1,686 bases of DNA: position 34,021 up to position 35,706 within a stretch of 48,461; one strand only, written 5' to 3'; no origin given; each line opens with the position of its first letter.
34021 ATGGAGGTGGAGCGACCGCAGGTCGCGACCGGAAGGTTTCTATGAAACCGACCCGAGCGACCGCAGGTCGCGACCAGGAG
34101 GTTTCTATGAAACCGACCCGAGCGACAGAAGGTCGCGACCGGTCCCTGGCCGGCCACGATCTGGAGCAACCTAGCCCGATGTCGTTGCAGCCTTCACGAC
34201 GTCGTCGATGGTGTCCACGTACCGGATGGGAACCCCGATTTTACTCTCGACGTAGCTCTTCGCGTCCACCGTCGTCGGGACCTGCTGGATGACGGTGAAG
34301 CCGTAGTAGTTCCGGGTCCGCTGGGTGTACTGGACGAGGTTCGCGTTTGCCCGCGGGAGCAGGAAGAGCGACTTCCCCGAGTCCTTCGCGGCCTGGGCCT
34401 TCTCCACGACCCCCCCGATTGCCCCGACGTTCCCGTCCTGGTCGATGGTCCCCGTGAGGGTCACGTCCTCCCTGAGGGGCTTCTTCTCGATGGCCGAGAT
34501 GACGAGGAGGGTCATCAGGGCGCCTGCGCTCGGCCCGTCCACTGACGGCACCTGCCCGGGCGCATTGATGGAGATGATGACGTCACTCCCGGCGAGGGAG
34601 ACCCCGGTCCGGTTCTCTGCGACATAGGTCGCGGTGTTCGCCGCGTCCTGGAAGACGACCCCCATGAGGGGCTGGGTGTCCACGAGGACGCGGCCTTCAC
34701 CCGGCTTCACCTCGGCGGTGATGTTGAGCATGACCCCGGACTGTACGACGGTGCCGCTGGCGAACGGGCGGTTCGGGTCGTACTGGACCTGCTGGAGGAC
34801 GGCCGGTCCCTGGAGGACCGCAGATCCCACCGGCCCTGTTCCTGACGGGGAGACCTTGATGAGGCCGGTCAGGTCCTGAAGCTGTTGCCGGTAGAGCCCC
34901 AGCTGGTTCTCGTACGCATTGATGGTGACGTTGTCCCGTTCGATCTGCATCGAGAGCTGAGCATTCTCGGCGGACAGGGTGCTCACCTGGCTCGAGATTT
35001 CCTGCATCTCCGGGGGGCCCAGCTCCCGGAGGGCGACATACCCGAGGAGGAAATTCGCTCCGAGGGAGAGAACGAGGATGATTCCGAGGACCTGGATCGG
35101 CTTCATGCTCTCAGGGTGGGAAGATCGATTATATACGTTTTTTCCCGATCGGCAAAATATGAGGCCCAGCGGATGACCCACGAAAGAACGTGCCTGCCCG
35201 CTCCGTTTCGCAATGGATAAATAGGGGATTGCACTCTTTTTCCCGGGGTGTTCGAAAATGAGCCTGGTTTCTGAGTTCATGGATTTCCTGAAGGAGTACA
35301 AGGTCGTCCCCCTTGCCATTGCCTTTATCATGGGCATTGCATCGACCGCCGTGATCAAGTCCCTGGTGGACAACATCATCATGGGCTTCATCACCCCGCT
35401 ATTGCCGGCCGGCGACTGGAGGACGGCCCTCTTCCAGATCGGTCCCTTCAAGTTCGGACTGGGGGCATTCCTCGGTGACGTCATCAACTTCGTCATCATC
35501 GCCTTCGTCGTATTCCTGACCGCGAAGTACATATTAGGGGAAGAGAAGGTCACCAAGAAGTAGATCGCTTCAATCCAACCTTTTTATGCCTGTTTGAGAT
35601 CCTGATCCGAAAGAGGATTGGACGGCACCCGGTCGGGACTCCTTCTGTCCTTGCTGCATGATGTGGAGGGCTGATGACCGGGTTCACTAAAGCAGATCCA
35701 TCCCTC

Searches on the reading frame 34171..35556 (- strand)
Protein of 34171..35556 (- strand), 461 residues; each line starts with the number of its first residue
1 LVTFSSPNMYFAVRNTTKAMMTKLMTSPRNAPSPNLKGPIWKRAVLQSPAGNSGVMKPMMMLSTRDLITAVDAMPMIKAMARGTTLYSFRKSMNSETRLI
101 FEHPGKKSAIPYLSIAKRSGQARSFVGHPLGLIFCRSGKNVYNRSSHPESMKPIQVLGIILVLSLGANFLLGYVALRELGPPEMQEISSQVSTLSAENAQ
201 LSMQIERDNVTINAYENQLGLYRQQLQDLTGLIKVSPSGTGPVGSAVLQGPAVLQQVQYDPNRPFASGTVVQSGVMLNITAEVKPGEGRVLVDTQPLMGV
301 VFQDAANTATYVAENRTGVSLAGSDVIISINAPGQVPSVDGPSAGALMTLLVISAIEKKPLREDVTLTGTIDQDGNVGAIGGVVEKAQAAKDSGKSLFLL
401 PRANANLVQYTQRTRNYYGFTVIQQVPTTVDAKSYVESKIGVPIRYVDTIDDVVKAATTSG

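Call 56: search_protein_families(library=pfam, proteins=[window:34171-35556:-], max_evalue=0.001)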
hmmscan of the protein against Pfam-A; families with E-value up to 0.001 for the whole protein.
window:34171-35556:- (461 aa): 1 family
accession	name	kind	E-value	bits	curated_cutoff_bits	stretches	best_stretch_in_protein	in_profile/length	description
PF05362.19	Lon_C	-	2.7e-17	63.5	21.1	1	273-409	39-177/205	Lon protease (S16) C-terminal proteolytic domain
